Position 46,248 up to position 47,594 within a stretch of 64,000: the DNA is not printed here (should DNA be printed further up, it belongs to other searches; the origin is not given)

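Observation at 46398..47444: PNGase F-family glycoamidase in a non-Flavobacteriia background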

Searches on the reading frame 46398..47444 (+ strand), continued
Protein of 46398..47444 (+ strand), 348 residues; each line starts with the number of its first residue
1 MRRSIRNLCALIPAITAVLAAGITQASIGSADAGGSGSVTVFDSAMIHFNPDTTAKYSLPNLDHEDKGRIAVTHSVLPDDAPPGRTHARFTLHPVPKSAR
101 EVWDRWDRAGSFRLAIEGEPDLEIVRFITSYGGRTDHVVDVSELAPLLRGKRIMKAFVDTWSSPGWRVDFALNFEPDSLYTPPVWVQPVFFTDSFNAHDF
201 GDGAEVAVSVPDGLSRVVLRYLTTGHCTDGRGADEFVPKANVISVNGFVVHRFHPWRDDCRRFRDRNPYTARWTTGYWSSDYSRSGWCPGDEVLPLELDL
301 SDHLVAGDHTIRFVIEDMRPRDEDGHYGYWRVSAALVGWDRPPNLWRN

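Call 9: find_related_loci(query=window:46398-47444:+, collection=genome_contigs, flank=10000)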
Query window:46398-47444:+ (348 aa) in genome_contigs; peptide patterns used: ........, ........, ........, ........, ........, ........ (x = any residue, [..] = any of these).
32 stretches matched a pattern; 12 encode a relative of the query (tblastn E <= 1e-3); 12 distinct loci.
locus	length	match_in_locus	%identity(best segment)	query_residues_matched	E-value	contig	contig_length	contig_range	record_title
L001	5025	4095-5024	75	38-347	8e-158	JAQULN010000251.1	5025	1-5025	MAG: Candidatus Krumholzibacteriia bacterium isolate STD1_131 NODE_65174_length_5025_cov_2.655982_Sandtown_D1, whole gen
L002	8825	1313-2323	55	8-348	6e-129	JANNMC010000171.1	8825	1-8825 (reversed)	MAG: Candidatus Eisenbacteria bacterium isolate SOY_38_concoct_21 SOY_38_k141_570026, whole genome shotgun sequence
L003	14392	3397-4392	56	5-348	1e-126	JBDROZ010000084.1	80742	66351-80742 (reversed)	MAG: Candidatus Eisenbacteria bacterium isolate MEGAHIT-group-1.985 k141_2293651, whole genome shotgun sequence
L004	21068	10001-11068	56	1-348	6e-125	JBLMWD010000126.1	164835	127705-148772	MAG: Bacteroidota bacterium isolate MAG293 PRJNA960887_bin15_renamed_125, whole genome shotgun sequence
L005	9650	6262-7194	61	38-348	2e-124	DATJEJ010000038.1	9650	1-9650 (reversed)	MAG TPA_asm: Candidatus Omnitrophota bacterium isolate SMAG_U15430 k141_10235442, whole genome shotgun sequence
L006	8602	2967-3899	59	38-348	7e-123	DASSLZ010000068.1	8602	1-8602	MAG TPA_asm: Candidatus Eisenbacteria bacterium isolate SMAG_U1185 k141_1798041, whole genome shotgun sequence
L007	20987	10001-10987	55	18-348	4e-118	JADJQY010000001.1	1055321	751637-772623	MAG: Candidatus Eisenbacteria bacterium isolate Fred_18-Q3-R57-64_MAXAC.354 tig00002519-10-10540530, whole genome shotgu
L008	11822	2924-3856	62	38-348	2e-114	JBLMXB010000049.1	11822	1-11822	MAG: Hyphomicrobiales bacterium isolate MAG267 PRJNA957066_bin47_renamed_48, whole genome shotgun sequence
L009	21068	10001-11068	53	1-348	5e-109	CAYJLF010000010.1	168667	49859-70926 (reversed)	MAG TPA_asm: uncultured bacterium isolate ERP124720_co1_184 genome assembly, contig: NODE_105_length_168667_cov_13.23771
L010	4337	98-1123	55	3-348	5e-107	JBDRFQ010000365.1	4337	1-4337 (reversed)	MAG: Candidatus Eisenbacteria bacterium isolate MEGAHIT-group-1.380 k141_6838146, whole genome shotgun sequence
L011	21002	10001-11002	48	6-339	2e-101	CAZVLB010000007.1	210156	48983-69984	MAG TPA_asm: uncultured Ignavibacteria bacterium isolate SRP141376_co2_208 genome assembly, contig: NODE_87_length_21015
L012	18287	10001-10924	62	41-348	1e-123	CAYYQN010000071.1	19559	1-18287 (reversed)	MAG TPA_asm: uncultured bacterium isolate binchicken_co115_312 genome assembly, contig: NODE_4453_length_19559_cov_9.505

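Call 10: search_protein_families(library=ncbifam, proteins=[window:46398-47444:+], max_evalue=0.01)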
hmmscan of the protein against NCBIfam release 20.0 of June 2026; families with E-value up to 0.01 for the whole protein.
window:46398-47444:+ (348 aa): 0 families

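Call 24: find_encoding_contigs(protein=P0001, flank=10000, max_places=3)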
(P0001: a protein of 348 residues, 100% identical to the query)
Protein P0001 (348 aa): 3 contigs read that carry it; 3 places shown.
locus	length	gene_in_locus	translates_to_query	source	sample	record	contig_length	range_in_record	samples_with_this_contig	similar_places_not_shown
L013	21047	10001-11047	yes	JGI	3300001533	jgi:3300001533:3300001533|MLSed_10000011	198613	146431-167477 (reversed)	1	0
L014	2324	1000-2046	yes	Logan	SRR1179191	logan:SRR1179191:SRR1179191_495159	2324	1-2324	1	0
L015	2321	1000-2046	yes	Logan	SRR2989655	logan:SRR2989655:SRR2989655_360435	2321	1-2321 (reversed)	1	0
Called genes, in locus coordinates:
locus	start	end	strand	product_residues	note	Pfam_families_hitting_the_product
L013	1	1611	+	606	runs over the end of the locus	PF00664:ABC_membrane, PF00005:ABC_tran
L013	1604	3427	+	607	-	PF00664:ABC_membrane, PF00005:ABC_tran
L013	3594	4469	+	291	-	PF00892:EamA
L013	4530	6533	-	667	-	PF01839:FG-GAP (faint), PF13517:FG-GAP_3, PF13860:FlgD_ig (weak)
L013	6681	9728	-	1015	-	PF03781:FGE-sulfatase, PF13360:PQQ_2, PF13570:Beta-prop_ACSF4, PF13360:PQQ_2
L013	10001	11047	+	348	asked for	PF09112:N-glycanase_N (faint), PF09113:N-glycanase_C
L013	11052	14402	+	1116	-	PF01074:Glyco_hydro_38N (faint)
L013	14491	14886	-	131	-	-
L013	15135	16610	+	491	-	PF00773:RNB, PF18614:RNase_II_C_S1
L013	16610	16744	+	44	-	-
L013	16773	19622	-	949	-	PF01074:Glyco_hydro_38N, PF09261:Alpha-mann_mid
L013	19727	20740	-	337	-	PF04041:Glyco_hydro_130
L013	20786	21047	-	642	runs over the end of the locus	PF00474:SSF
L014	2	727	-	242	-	?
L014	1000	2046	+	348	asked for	PF09112:N-glycanase_N (faint), PF09113:N-glycanase_C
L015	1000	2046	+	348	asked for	PF09112:N-glycanase_N (faint), PF09113:N-glycanase_C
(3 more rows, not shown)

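Call 25: find_encoding_contigs(protein=P0079, flank=10000, max_places=2)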
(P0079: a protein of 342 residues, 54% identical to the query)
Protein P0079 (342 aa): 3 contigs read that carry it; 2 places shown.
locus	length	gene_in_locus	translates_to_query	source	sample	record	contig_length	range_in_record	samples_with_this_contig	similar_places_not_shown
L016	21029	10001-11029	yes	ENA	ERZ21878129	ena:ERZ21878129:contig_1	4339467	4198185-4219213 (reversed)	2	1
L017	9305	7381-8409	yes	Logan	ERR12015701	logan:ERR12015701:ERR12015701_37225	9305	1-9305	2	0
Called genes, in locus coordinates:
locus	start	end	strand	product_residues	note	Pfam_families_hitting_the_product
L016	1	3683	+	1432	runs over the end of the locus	PF02085:Cytochrom_CIII (faint), PF14522:Cytochrome_C7 (faint), PF14537:Cytochrom_c3_2 (faint), PF22113:Mtrc-MtrF_II-IV_dom (faint)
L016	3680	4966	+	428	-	-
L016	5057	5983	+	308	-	-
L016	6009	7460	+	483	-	PF12773:DZR (weak), PF13240:Zn_Ribbon_1 (weak), PF00037:Fer4 (weak), PF12837:Fer4_6, PF12838:Fer4_7, PF14697:Fer4_21, PF07992:Pyr_redox_2, PF13738:Pyr_redox_3, +11 more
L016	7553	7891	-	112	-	-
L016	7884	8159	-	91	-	-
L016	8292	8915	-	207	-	PF09997:DUF2238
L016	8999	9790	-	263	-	-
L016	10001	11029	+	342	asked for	PF09112:N-glycanase_N, PF09113:N-glycanase_C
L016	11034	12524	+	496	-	PF02838:Glyco_hydro_20b, PF14845:Glycohydro_20b2 (faint), PF00728:Glyco_hydro_20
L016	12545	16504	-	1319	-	PF08448:PAS_4, PF08447:PAS_3, PF00989:PAS, PF08448:PAS_4, PF00989:PAS, PF13426:PAS_9, PF08447:PAS_3, PF02518:HATPase_c, +8 more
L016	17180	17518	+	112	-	PF04430:DUF498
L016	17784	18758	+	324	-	PF01073:3Beta_HSD, PF01370:Epimerase, PF07993:NAD_binding_4, PF13460:NAD_binding_10 (weak), PF16363:GDP_Man_Dehyd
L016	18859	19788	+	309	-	PF01619:Pro_dh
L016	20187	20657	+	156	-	PF13474:SnoaL_3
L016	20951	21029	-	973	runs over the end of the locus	PF09587:PGA_cap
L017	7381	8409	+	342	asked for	PF09112:N-glycanase_N, PF09113:N-glycanase_C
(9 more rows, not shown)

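Call 26: predict_structure(alignment_id=A1)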
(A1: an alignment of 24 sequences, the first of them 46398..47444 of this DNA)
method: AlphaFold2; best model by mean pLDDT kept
length: 348 residues; sequences in the alignment: 24
mean_pLDDT: 81.7   pTM: 0.81
mean pLDDT of the five models: 81.7, 80.5, 79.9, 79.9, 79.2
residues with pLDDT >= 90: 176; 70-90: 82; 50-70: 63; < 50: 27
segments of 3 or more residues with pLDDT < 50: 1-3, 25-34, 274-280, 282-284
pLDDT, mean of each block of 10 residues (from residue 1): 52 61 47 69 87 69 88 93 91 85 79 96 92 88 95 92 81 92 96 95 97 97 83 67 97 72 59 46 60 88 97 94 91 96 60
secondary structure, 60 per line:
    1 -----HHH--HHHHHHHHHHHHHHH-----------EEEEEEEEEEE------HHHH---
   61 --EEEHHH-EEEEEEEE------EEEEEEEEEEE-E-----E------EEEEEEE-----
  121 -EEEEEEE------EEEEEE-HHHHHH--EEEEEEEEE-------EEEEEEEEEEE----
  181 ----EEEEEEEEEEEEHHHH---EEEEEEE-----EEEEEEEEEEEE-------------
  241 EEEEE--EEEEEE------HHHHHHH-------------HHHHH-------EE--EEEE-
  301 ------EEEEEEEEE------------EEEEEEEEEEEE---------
elements in order: H11-25 E37-47 H54-57 E63-65 E70-77 E84-94 E109-115 E122-128 E135-140 H142-147 E150-158 E166-176 E185-196 H197-200 E204-210 E216-227 E241-245 E248-253 H260-266 H280-284 E296-299 E307-315 E328-339
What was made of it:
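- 46398..47444 (+): PNGase F-family peptide-N4-(N-acetyl-beta-glucosaminyl)asparagine amidase, 348 aa precursor. The AF2 model has pLDDT 81.7 (call 26).
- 46398..46496 (+): Predicted Sec signal peptide, residues 1-26 or 1-33 (cleavage after TQA26 or ADA33). It has no lipobox and no T9SS C-terminal domain. The model shows a helix at 11-25 with low pLDDT (call 26).
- On PNGase F family (Pfam N-glycanase_N PF09112 + N-glycanase_C PF09113; EC 3.5.1.52): The AF2 model has pLDDT 81.7 and pTM 0.81 with two blocks of 8-9 strands (call 26).
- The AF2 model has pLDDT 81.7 and pTM 0.81 (call 26). The loop carrying R284 and W287 is modelled with low confidence, pLDDT 46-60 (call 26).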

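Call 27: find_encoding_contigs(protein=P0020, flank=8000, max_places=1)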
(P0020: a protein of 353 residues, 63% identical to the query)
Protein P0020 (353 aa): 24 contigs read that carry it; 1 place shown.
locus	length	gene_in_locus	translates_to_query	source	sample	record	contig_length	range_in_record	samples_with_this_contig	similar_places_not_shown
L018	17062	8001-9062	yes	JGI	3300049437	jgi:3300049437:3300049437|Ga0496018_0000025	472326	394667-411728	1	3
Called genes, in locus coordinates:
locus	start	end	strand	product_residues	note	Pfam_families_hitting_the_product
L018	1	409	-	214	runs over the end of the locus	PF04055:Radical_SAM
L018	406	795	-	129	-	PF01242:PTPS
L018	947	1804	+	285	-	PF00929:RNase_T, PF13280:WYL (weak)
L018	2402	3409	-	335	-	-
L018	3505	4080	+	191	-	PF07638:Sigma70_ECF (weak), PF04542:Sigma70_r2, PF08281:Sigma70_r4_2, PF04545:Sigma70_r4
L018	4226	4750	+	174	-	-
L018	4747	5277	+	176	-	PF07813:LTXXQ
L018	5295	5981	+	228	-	PF13801:Metal_resist, PF07813:LTXXQ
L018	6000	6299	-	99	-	PF01713:Smr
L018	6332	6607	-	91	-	PF01169:GDT1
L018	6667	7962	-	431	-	PF13371:TPR_9 (faint), PF00515:TPR_1 (faint), PF07719:TPR_2 (faint), PF13174:TPR_6 (faint), PF13181:TPR_8 (faint), PF13424:TPR_12 (faint), PF13432:TPR_16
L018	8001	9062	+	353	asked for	PF09112:N-glycanase_N (faint), PF09113:N-glycanase_C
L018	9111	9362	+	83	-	PF04226:Transgly_assoc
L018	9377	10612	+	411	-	-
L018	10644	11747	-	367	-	PF09699:Paired_CXXCH_1 (faint), PF13435:Cytochrome_C554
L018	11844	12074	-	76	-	-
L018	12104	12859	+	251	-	-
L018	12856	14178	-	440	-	PF03951:Gln-synt_N, PF00120:Gln-synt_C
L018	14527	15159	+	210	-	-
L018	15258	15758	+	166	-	-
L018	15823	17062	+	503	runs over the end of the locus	-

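Call 28: find_encoding_contigs(protein=P0008, flank=8000, max_places=1)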
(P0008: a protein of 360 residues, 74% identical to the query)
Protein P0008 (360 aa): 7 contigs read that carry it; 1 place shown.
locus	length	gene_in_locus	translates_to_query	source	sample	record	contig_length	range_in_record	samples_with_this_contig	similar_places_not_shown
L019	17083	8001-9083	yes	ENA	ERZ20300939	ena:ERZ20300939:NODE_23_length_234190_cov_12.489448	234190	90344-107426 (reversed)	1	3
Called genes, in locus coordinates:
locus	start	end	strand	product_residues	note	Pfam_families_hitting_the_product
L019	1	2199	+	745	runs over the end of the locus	PF00999:Na_H_Exchanger, PF02254:TrkA_N, PF02080:TrkA_C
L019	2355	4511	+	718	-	PF01432:Peptidase_M3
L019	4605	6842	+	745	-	PF13231:PMT_2, PF07719:TPR_2 (faint), PF00515:TPR_1 (faint), PF13181:TPR_8 (faint), PF13432:TPR_16 (weak)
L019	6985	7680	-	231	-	-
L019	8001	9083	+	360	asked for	PF09113:N-glycanase_C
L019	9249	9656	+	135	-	PF01741:MscL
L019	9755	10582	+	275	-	-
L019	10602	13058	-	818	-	-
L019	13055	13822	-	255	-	PF01135:PCMT, PF00398:RrnaAD (weak), PF13649:Methyltransf_25 (weak), PF13847:Methyltransf_31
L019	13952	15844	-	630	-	-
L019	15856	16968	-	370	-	-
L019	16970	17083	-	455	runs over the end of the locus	PF07719:TPR_2 (faint), PF13371:TPR_9, PF13414:TPR_11 (faint), PF13432:TPR_16 (weak), PF23914:TPR_CcmH_CycH (faint), PF00515:TPR_1 (faint), PF13181:TPR_8 (faint), PF03783:CsgG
